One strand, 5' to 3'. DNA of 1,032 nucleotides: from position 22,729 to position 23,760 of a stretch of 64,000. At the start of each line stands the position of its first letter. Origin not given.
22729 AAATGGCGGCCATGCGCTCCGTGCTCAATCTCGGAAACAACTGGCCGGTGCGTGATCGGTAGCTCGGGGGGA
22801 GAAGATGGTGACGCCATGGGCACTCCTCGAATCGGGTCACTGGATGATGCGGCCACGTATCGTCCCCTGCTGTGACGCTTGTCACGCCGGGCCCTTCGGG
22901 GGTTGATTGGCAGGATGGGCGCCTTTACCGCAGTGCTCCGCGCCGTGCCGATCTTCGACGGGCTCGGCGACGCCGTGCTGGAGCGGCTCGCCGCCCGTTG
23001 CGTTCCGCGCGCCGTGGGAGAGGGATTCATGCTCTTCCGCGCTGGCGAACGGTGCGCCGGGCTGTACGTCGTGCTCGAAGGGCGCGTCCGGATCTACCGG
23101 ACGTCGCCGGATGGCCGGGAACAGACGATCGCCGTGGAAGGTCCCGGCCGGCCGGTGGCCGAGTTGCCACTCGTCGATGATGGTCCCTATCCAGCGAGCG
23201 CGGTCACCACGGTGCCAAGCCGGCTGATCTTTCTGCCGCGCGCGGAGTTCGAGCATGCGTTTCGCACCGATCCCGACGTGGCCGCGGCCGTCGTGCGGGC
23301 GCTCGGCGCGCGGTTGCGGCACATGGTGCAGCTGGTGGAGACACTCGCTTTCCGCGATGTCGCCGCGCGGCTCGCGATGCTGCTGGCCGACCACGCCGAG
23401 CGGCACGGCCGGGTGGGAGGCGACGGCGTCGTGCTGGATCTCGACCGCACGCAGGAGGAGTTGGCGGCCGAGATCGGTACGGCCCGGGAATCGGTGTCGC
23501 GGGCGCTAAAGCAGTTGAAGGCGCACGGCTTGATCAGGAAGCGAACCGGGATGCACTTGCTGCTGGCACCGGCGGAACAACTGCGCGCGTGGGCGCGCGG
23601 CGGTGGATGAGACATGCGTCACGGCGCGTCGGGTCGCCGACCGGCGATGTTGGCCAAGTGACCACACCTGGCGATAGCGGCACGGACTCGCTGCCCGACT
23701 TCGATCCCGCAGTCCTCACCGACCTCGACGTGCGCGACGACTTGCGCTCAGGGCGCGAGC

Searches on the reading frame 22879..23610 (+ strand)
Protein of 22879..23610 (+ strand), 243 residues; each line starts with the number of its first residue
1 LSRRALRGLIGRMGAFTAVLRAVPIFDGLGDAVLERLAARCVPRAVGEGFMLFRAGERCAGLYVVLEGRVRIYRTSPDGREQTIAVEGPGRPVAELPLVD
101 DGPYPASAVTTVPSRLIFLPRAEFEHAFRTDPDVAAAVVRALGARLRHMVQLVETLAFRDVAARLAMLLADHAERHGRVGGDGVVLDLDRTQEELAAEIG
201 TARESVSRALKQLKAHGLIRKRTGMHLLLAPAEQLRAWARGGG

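Call 7: search_protein_families(library=pfam, proteins=[window:22879-23610:+])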
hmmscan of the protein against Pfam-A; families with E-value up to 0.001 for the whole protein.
window:22879-23610:+ (243 aa): 6 families
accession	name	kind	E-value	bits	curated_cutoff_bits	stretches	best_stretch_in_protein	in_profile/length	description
PF00027.35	cNMP_binding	-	5.9e-22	77.9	27.5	1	47-130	5-88/89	Cyclic nucleotide-binding domain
PF13545.12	HTH_Crp_2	-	1.7e-15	57.1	27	1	163-236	1-68/70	Crp-like helix-turn-helix domain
PF12802.13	MarR_2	-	4.3e-06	27.2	27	1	190-222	21-53/61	MarR family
PF00325.26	Crp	-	8.9e-06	25.8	21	1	191-219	4-32/32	Bacterial regulatory proteins, crp family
PF25213.1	HVO_A0261_N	-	3.2e-05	24.1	35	1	190-224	25-59/86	HVO_A0261 N-terminal domain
PF00392.27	GntR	-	0.00017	21.6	27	1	192-224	27-59/64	Bacterial regulatory proteins, gntR family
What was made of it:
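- Checked: A Crp/Fnr-family gene lies at 22915-23610 (PF00027 + PF13545, call 7).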

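Call 24: search_solved_structures(query=window:22915-23610:+, max_evalue=0.001, show_alignments=3)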
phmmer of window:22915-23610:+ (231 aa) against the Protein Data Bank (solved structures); distinct sequences matched with E-value up to 0.001: 97 (the best 60 are shown).
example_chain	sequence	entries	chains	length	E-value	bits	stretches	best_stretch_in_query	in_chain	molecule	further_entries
3d0s_A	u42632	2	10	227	3.6e-29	104.8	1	7-227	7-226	TRANSCRIPTIONAL REGULATORY PROTEIN | PROBABLE TRANSCRIPTIONAL REGULATORY PROTEIN (PROBABLY CRP/ FNR-FAMILY)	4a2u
3mzh_A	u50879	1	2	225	4.2e-29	104.5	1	7-227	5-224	PROBABLE TRANSCRIPTIONAL REGULATORY PROTEIN (PROBABLY CRP/FNR-FAMILY)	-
3h3u_A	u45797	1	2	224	4.4e-29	104.5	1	7-227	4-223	PROBABLE TRANSCRIPTIONAL REGULATORY PROTEIN (PROBABLY CRP/FNR-FAMILY)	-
3i54_A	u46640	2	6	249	5e-29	104.3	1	7-227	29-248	Transcriptional regulator, Crp/Fnr family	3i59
7ets_A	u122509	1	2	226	5.1e-24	87.9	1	33-217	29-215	Crp/Fnr family transcriptional regulator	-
4byy_A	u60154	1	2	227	7.6e-24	87.4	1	7-226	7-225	TRANSCRIPTIONAL REGULATOR, CRP/FNR FAMILY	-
4cyd_A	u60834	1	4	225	8.9e-24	87.1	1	7-226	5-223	PROBABLE TRANSCRIPTION REGULATOR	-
3r6s_A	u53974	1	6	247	1e-23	86.9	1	7-226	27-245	transcription regulator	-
2pqq_A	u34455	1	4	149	2.7e-22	82.3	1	5-148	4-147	Putative transcriptional regulator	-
4ev0_A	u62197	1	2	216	3.7e-20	75.3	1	9-212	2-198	Transcription regulator, Crp family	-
7pza_A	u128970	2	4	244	7.7e-20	74.3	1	6-213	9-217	Putative cAMP-binding protein-catabolite gene activator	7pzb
3h3z_A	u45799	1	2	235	2.2e-19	72.7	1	11-212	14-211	Cyclic nucleotide-binding protein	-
3fx3_A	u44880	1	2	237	2.3e-19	72.7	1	11-212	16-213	Cyclic nucleotide-binding protein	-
1ft9_A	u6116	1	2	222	5.4e-16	61.7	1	48-229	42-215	CARBON MONOXIDE OXIDATION SYSTEM TRANSCRIPTION REGULATOR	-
8h3v_X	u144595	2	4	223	6.9e-16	61.3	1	39-207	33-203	NtcA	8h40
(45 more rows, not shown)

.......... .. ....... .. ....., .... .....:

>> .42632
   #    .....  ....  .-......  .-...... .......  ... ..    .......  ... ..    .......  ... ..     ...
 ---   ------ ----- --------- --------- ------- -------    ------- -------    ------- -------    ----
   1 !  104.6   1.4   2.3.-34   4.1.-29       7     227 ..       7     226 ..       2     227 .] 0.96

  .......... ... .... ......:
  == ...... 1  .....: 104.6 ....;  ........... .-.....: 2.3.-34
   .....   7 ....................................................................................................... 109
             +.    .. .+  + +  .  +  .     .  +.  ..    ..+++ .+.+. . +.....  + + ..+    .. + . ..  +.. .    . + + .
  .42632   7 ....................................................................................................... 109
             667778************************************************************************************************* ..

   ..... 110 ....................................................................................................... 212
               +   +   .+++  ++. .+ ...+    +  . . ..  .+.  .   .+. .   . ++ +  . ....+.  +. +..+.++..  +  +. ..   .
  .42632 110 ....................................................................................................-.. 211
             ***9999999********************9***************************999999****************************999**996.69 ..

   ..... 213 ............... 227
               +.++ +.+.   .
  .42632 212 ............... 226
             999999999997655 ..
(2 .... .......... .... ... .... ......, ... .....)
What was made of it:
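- On Crp/Fnr superfamily: Aligns over its full length with Mtb CRP (call 24).
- Closest known: Actinobacterial CRP/GlxR. Same: They are the best solved-structure matches (E 4e-29 for Mtb CRP and 8e-24 for 4byy, which I take to be GlxR; call 24).
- Closest known: DNR/NnrR/Nss regulators of denitrification and clade II nosZ. Different: DNR is a much weaker match (E 1e-15, call 24).
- The closest solved structures are M. tuberculosis CRP and GlxR (call 24).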

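Call 25: search_protein_families(library=ncbifam, proteins=[window:22915-23610:+], max_evalue=0.01)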
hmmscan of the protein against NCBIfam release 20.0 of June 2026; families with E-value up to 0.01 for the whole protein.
window:22915-23610:+ (231 aa): 15 families
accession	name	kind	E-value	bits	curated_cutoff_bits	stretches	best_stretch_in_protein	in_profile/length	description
NF006901.0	PRK09392.1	equivalog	5e-27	94.7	211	1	7-226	8-220/236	transcriptional activator FtrB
NF008732.0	PRK11753.1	equivalog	1e-18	67.6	266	1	19-210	13-204/214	cAMP-activated global transcriptional regulator CRP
NF053664.1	TransRegPtrACyano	equivalog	1.5e-16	60.3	300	1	50-218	30-191/196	Crp/Fnr family transcriptional regulator PtrA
NF050815.1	TransActFtrBCaul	equivalog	2.4e-16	59.8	300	1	8-206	11-204/251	transcriptional activator FtrB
TIGR03697.1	NtcA_cyano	equivalog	4.3e-15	56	244.95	1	40-208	4-174/193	global nitrogen regulator NtcA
NF050806.1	TransRegFixKCaul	equivalog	3e-13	49.5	300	1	37-225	31-212/215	transcriptional regulator FixK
NF045989.1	TransRegFnrLRhodb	equivalog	3.2e-09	36.4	300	1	32-223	39-231/245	transcriptional regulator FnrL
NF052518.1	TransRegLdrP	equivalog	7.3e-09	35.9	300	1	40-209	10-171/195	transcriptional regulator LdrP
NF041163.2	encap_f2b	equivalog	2.8e-08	33.3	400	1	6-129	71-196/450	family 2B encapsulin nanocompartment shell protein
NF008365.0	PRK11161.1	subfamily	2.7e-07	30.1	228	1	33-210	51-227/250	fumarate/nitrate reduction transcriptional regulator Fnr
NF058543.1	ActPatMycb56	equivalog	4.1e-07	29.2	460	1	13-142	3-130/317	acetyltransferase Pat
TIGR03896.1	cyc_nuc_ocin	subfamily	4.3e-07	29.6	161.05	1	27-139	6-122/317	bacteriocin-type transport-associated protein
NF010499.0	PRK13918.1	equivalog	2e-06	27.5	274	1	48-216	30-191/205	CRP/FNR family transcriptional regulator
TIGR02018.2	his_ut_repres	equivalog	0.0004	19.8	220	1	181-212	27-58/226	histidine utilization transcriptional repressor HutC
NF033788.1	HTH_metalloreg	subfamily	0.0013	18.5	55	1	181-210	29-58/77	metalloregulator ArsR/SmtB family transcription factor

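Call 33: find_related_loci(query=window:22915-23610:+, collection=metagenome_contigs, flank=8000)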
Query window:22915-23610:+ (231 aa) in metagenome_contigs; peptide patterns used: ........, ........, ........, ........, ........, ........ (x = any residue, [..] = any of these).
280 stretches matched a pattern; 16 encode a relative of the query (tblastn E <= 1e-3); 16 distinct loci.
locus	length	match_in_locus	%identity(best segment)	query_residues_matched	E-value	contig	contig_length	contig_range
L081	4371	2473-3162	81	1-230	1e-125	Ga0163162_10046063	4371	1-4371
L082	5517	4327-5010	77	4-231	8e-112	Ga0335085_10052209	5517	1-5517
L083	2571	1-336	88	120-231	1e-57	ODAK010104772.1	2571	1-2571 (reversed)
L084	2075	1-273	92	141-231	2e-49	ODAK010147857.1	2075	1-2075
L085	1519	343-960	36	6-212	9e-28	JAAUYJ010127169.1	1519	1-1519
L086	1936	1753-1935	82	1-61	6e-26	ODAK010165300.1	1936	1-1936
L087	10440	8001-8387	31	3-134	2e-15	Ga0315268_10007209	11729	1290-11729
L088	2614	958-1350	32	3-136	4e-14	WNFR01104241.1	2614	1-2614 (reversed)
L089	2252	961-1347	30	3-134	2e-13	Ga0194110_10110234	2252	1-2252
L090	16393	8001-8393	29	3-136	2e-12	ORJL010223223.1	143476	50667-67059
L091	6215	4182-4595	30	3-139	2e-12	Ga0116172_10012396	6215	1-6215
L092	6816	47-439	28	3-136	4e-10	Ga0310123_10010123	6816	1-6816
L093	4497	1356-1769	27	3-143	6e-10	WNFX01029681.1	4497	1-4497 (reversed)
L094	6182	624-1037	27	3-143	1e-9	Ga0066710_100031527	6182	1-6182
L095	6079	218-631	27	3-143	2e-9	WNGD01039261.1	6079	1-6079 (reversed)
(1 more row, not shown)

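Call 36: find_homologous_proteins(query=window:22915-23610:+, max_evalue=1e-20)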
Query window:22915-23610:+ (231 aa): 1974 proteins with E <= 1e-20 among 8000 candidates; the best 120 are listed.
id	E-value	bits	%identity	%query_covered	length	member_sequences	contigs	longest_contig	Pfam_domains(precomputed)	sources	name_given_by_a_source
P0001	4.5e-143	492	100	100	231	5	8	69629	PF12802.14,PF13545.13,PF00027.36,PF00325.27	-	-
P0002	3.9e-141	486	99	100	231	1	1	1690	PF13545.13,PF00027.36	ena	-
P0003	1.5e-129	448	91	100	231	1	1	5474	PF12802.14,PF13545.13,PF00027.36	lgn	-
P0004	5.1e-128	443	90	100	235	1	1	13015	PF13545.13,PF00027.36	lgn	-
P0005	2.8e-127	440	89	100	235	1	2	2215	PF12802.14,PF13545.13,PF00027.36,PF25213.2,PF00325.27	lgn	-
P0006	6.0e-125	433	88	100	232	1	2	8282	PF12802.14,PF13545.13,PF00027.36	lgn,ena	-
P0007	1.6e-124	431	88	100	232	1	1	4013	PF12802.14,PF13545.13,PF00027.36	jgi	jgi:CRP/FNR family cyclic AMP-dependent transcriptional regulator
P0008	8.8e-124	429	87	100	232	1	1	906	PF13545.13,PF00027.36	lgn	-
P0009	1.2e-123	428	88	100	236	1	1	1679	PF13545.13,PF00027.36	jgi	jgi:CRP/FNR family transcriptional regulator, cyclic AMP receptor protein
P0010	1.6e-123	428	87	100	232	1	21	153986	PF13545.13,PF00027.36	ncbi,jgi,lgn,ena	jgi:CRP/FNR family transcriptional regulator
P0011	2.1e-123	428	87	100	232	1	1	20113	PF13545.13,PF00027.36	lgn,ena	-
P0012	7.3e-123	426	87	100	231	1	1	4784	PF12802.14,PF13545.13,PF00027.36,PF25213.2,PF00325.27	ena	-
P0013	9.3e-123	426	87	100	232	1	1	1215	PF13545.13,PF00027.36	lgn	-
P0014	9.5e-119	412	83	100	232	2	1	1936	PF12802.14,PF13545.13,PF00027.36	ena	-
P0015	6.3e-118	410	81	100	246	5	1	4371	PF12802.14,PF13545.13,PF00027.36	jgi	-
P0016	2.4e-117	408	84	97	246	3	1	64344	PF12802.14,PF13545.13,PF00027.36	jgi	jgi:CRP/FNR family cyclic AMP-dependent transcriptional regulator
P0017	9.4e-114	396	80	100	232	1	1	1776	PF12802.14,PF13545.13,PF00027.36,PF25213.2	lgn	-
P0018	3.3e-112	391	81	100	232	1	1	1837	PF12802.14,PF13545.13,PF00027.36,PF00325.27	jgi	jgi:CRP/FNR family transcriptional regulator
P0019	1.0e-111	389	79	100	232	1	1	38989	PF12802.14,PF13545.13,PF00027.36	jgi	jgi:CRP-like cAMP-binding protein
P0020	3.7e-111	388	79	99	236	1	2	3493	PF13545.13,PF00027.36,PF00325.27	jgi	jgi:CRP/FNR family transcriptional regulator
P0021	5.0e-111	387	80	100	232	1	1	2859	PF12802.14,PF13545.13,PF00027.36,PF00325.27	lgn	-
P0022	6.8e-111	387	80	97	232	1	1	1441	PF13545.13,PF00027.36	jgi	jgi:CRP/FNR family transcriptional regulator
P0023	9.5e-111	386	80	100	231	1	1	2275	PF13545.13,PF00027.36,PF00325.27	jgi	jgi:CRP/FNR family transcriptional regulator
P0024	1.0e-110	386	80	100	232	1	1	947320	PF12802.14,PF00392.28,PF13545.13,PF00027.36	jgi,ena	jgi:CRP/FNR family transcriptional regulator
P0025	4.9e-110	384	78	100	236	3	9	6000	PF01047.29,PF12802.14,PF00392.28,PF13545.13,PF00027.36,PF25213.2,PF00325.27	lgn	-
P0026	5.2e-110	384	77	100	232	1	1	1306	PF12802.14,PF13545.13,PF00027.36,PF25213.2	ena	-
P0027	1.9e-109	382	79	100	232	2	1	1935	PF12802.14,PF00392.28,PF13545.13,PF00027.36,PF25213.2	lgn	-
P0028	2.2e-109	382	77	100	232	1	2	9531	PF13545.13,PF00027.36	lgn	-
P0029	6.3e-109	380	78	99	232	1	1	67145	PF13545.13,PF00027.36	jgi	jgi:CRP-like cAMP-binding protein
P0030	8.8e-109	380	78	100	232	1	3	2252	PF13545.13,PF00027.36,PF00325.27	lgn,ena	-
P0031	1.5e-108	379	79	96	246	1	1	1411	PF13545.13,PF00027.36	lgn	-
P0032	1.6e-108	379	77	99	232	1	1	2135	PF13545.13,PF00027.36,PF25213.2,PF00325.27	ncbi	-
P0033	1.1e-107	376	78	100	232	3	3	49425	PF13545.13,PF00027.36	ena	-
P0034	2.7e-107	375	75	98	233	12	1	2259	PF13545.13,PF00027.36,PF00325.27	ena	-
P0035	3.3e-107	375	77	98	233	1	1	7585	PF13545.13,PF00027.36,PF00325.27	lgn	-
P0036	2.6e-106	372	77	100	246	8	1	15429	PF00392.28,PF13545.13,PF00027.36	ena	-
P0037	5.9e-106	371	76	100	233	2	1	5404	PF13545.13,PF00027.36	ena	-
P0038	6.8e-106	370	77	100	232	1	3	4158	PF13545.13,PF00027.36,PF00325.27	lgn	-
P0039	8.1e-106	370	80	95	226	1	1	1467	PF00392.28,PF13545.13,PF00027.36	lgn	-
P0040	8.5e-106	370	77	99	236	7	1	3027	PF12802.14,PF13545.13,PF00027.36,PF25213.2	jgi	jgi:CRP/FNR family cyclic AMP-dependent transcriptional regulator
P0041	1.3e-105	370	76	99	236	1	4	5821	PF13545.13,PF00027.36,PF25213.2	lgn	-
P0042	1.3e-105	369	79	95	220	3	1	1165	PF12802.14,PF13545.13,PF00027.36,PF25213.2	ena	-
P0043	2.1e-105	369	76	100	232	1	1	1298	PF13545.13,PF00027.36,PF25213.2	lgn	-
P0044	2.5e-105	369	76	99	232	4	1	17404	PF12802.14,PF13545.13,PF00027.36,PF25213.2,PF00325.27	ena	-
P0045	3.0e-105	368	75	100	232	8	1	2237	PF13545.13,PF00027.36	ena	-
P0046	3.5e-105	368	76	100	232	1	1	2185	PF13545.13,PF00027.36,PF00325.27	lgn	-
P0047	1.1e-104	367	77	100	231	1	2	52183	PF13545.13,PF00027.36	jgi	jgi:CRP/FNR family cyclic AMP-dependent transcriptional regulator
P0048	1.2e-104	366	89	85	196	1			PF13545.13,PF00027.36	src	-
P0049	1.2e-104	366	74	100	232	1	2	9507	PF13545.13,PF00027.36,PF25213.2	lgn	-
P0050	2.7e-104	365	75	100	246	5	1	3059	PF13545.13,PF00027.36,PF25213.2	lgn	-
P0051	3.1e-104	365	79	95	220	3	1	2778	PF12802.14,PF13545.13,PF00027.36,PF25213.2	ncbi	-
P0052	3.4e-104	365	75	99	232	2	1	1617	PF00392.28,PF13545.13,PF00027.36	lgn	-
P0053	6.1e-104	364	74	99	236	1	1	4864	PF13545.13,PF00027.36,PF00325.27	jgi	jgi:CRP-like cAMP-binding protein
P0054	1.0e-103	363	74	99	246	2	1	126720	PF13545.13,PF00027.36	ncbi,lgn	-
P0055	1.6e-103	363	74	99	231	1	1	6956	PF13545.13,PF00027.36,PF00325.27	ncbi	-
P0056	1.9e-103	362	75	100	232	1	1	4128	PF13545.13,PF00027.36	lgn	-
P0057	2.6e-103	362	75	100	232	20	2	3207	PF13545.13,PF00027.36,PF00325.27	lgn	-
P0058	3.3e-103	362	73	99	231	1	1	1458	PF13545.13,PF00027.36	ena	-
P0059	4.1e-103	361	74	100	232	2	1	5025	PF13545.13,PF00027.36,PF25213.2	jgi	-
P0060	4.8e-103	361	74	100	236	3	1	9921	PF13545.13,PF00027.36,PF25213.2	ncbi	-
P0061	7.3e-103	360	74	100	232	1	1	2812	PF12802.14,PF13545.13,PF00027.36,PF00325.27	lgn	-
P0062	1.9e-102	359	78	95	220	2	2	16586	PF13545.13,PF00027.36,PF25213.2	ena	-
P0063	2.0e-102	359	78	95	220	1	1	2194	PF12802.14,PF13545.13,PF00027.36,PF25213.2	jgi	jgi:CRP/FNR family cyclic AMP-dependent transcriptional regulator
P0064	2.7e-102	359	72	100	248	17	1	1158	PF00392.28,PF13545.13,PF00027.36,PF00325.27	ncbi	-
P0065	4.6e-102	358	74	100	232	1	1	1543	PF13545.13,PF00027.36,PF25213.2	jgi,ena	-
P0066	5.1e-102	358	74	100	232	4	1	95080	PF00392.28,PF13545.13,PF00027.36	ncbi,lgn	-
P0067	5.2e-102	358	74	100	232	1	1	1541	PF00392.28,PF13545.13,PF00027.36,PF25213.2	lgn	-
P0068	6.0e-102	358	73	100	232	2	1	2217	PF13545.13,PF00027.36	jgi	jgi:CRP/FNR family cyclic AMP-dependent transcriptional regulator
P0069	6.1e-102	357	78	97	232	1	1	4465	PF13545.13,PF00027.36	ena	-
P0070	7.9e-102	357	74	97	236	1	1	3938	PF13545.13,PF00027.36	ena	-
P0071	8.5e-102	357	74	100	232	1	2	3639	PF13545.13,PF00027.36,PF25213.2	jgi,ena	-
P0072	1.3e-101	356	78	94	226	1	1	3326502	PF13545.13,PF00027.36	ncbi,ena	-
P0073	1.5e-101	356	78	95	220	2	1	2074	PF13545.13,PF00027.36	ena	-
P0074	1.8e-101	356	73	100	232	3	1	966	PF00392.28,PF13545.13,PF00027.36,PF25213.2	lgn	-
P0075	2.9e-101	355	74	100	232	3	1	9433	PF00392.28,PF13545.13,PF00027.36,PF25213.2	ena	-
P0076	3.1e-101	355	74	100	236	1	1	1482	PF13545.13,PF00027.36,PF25213.2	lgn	-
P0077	4.2e-101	355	74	99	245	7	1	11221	PF13545.13,PF00027.36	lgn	-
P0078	7.3e-101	354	73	100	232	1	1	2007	PF12802.14,PF00392.28,PF13545.13,PF00027.36,PF00325.27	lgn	-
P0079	1.0e-100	353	71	100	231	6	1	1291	PF00392.28,PF13545.13,PF00027.36,PF00325.27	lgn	-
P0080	1.8e-100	353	73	100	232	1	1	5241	PF13545.13,PF00027.36,PF00325.27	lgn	-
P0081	1.9e-100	353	74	100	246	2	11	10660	PF01047.29,PF12802.14,PF00392.28,PF13545.13,PF00027.36,PF00325.27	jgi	jgi:CRP-like cAMP-binding protein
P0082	2.0e-100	353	74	100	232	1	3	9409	PF12802.14,PF13545.13,PF00027.36,PF00325.27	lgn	-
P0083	2.1e-100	352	73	100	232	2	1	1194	PF01047.29,PF12802.14,PF00392.28,PF13545.13,PF00027.36,PF00325.27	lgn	-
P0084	4.1e-100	352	72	100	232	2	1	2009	PF13545.13,PF00027.36,PF00325.27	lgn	-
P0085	5.0e-100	351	72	99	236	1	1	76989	PF13545.13,PF00027.36,PF25213.2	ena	-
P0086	5.7e-100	351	72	100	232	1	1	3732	PF13545.13,PF00027.36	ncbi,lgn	-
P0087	7.5e-100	351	73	100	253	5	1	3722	PF13545.13,PF00027.36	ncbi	-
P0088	1.5e-99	350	71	100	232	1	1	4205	PF12802.14,PF00392.28,PF13545.13,PF00027.36,PF00325.27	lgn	-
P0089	1.5e-99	350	71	100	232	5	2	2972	PF01047.29,PF00392.28,PF13545.13,PF00027.36,PF00325.27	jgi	jgi:CRP/FNR family transcriptional regulator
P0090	1.5e-99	350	72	100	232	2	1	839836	PF13545.13,PF00027.36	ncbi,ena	-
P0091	1.7e-99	349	73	100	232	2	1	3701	PF12802.14,PF13545.13,PF00027.36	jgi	jgi:CRP/FNR family transcriptional regulator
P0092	1.8e-99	349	71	100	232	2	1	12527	PF00392.28,PF13545.13,PF00027.36,PF00325.27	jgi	jgi:CRP-like cAMP-binding protein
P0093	2.3e-99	349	72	100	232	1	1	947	PF13545.13,PF00027.36,PF00325.27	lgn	-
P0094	7.5e-99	347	71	100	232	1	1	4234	PF12802.14,PF00392.28,PF13545.13,PF00027.36,PF00325.27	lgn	-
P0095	8.9e-99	347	73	100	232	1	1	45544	PF13545.13,PF00027.36,PF00325.27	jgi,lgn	jgi:CRP/FNR family transcriptional regulator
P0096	9.2e-99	347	72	99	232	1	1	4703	PF13545.13,PF00027.36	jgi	jgi:CRP-like cAMP-binding protein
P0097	9.3e-99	347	70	100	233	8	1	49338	PF13545.13,PF00027.36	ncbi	-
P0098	1.1e-98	347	74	97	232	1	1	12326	PF13545.13,PF00027.36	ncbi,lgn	-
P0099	1.6e-98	346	73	100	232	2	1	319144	PF12802.14,PF13545.13,PF00027.36,PF00325.27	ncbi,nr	ncbi:MAG: Crp/Fnr family transcriptional regulator [Gemmatimonadales bacterium]|nr:Crp/Fnr family tr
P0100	2.1e-98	346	71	99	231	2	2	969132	PF13545.13,PF00027.36,PF00325.27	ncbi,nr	ncbi:MAG: Crp/Fnr family transcriptional regulator [Gemmatimonadetes bacterium]|nr:Crp/Fnr family tr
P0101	2.7e-98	346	72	100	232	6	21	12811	PF13545.13,PF00027.36,PF00325.27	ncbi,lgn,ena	-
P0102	3.2e-98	345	71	99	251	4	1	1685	PF13545.13,PF00027.36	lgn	-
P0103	3.2e-98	345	73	100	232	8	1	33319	PF13545.13,PF00027.36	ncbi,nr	ncbi:MAG: Crp/Fnr family transcriptional regulator [Gemmatimonadales bacterium]|nr:Crp/Fnr family tr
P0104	3.7e-98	345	71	100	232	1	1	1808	PF00392.28,PF13545.13,PF00027.36,PF00325.27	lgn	-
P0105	3.8e-98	345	71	100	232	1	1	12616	PF12802.14,PF00392.28,PF13545.13,PF00027.36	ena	-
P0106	4.1e-98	345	73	100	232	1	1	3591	PF13545.13,PF00027.36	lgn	-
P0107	4.7e-98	345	71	99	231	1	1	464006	PF13545.13,PF00027.36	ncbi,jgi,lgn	ncbi:MAG TPA: Crp/Fnr family transcriptional regulator [Gemmatimonadales bacterium]|jgi:CRP/FNR fami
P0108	4.9e-98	345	72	100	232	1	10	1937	PF13545.13,PF00027.36,PF00325.27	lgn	-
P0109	5.2e-98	345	74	98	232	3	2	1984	PF13545.13,PF00027.36,PF00325.27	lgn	-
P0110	5.9e-98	344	74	97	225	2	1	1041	PF13545.13,PF00027.36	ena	-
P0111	6.3e-98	344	71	100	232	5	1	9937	PF13545.13,PF00027.36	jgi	jgi:CRP/FNR family transcriptional regulator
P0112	8.8e-98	344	71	100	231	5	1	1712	PF13545.13,PF00027.36,PF00325.27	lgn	-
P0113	1.2e-97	343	70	100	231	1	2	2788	PF12802.14,PF13545.13,PF00027.36,PF25213.2,PF00325.27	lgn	-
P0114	1.3e-97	343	71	100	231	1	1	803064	PF13545.13,PF00027.36,PF00325.27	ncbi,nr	ncbi:MAG: Crp/Fnr family transcriptional regulator [Gemmatimonadetes bacterium]|nr:Crp/Fnr family tr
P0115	1.3e-97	343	71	100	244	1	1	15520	PF12802.14,PF13545.13,PF00027.36,PF25213.2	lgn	-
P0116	1.6e-97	343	72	100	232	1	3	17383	PF00392.28,PF13545.13,PF00027.36,PF00325.27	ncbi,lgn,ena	-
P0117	2.1e-97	343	71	100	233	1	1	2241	PF13545.13,PF00027.36,PF00325.27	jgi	jgi:CRP/FNR family transcriptional regulator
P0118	2.2e-97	343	72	99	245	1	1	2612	PF13545.13,PF00027.36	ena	-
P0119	2.4e-97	342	71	100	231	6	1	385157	PF13545.13,PF00027.36,PF00325.27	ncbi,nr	ncbi:MAG: Crp/Fnr family transcriptional regulator [Gemmatimonadetes bacterium]|nr:Crp/Fnr family tr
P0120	2.5e-97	342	71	99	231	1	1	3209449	PF01047.29,PF12802.14,PF13545.13,PF00027.36,PF25213.2,PF00325.27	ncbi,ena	-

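Call 37: find_encoding_contigs(protein=P0010, flank=10000, max_places=2)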
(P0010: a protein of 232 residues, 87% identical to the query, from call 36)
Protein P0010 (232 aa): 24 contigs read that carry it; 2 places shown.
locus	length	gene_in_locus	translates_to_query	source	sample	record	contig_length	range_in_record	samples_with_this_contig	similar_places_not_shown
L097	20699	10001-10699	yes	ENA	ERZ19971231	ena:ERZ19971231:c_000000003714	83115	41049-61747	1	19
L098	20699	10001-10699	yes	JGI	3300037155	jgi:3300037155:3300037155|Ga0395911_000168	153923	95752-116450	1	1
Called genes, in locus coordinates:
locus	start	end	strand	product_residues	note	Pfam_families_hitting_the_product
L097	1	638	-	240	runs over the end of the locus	-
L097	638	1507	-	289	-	PF04536:TPM_phosphatase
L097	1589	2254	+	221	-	PF13462:Thioredoxin_4, PF01323:DSBA (weak)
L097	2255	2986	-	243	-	PF02517:Rce1-like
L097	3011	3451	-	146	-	PF00127:Copper-bind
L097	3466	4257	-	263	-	-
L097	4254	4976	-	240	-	PF00005:ABC_tran, PF13304:AAA_21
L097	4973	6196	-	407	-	PF07602:DUF1565 (faint), PF13229:Beta_helix, PF05048:NosD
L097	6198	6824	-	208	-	-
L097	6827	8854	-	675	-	PF18764:nos_propeller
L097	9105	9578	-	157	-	PF00115:COX1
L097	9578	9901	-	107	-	PF07883:Cupin_2 (faint)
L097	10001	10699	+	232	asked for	PF00027:cNMP_binding, PF13545:HTH_Crp_2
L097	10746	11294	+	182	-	PF10006:DUF2249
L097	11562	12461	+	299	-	PF07732:Cu-oxidase_3, PF07731:Cu-oxidase_2 (weak)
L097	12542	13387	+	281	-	PF18306:LDcluster4, PF03641:Lysine_decarbox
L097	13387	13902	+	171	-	-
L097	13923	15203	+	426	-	PF02308:MgtC, PF13194:DUF4010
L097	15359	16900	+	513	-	PF20142:Scaffold, PF03734:YkuD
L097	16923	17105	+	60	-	-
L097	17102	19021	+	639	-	PF00282:Pyridoxal_deC, PF21391:tyr_de_CO2_C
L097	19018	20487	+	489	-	PF03060:NMO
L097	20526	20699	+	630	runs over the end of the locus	PF00122:E1-E2_ATPase, PF00702:Hydrolase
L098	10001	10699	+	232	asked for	PF00027:cNMP_binding, PF13545:HTH_Crp_2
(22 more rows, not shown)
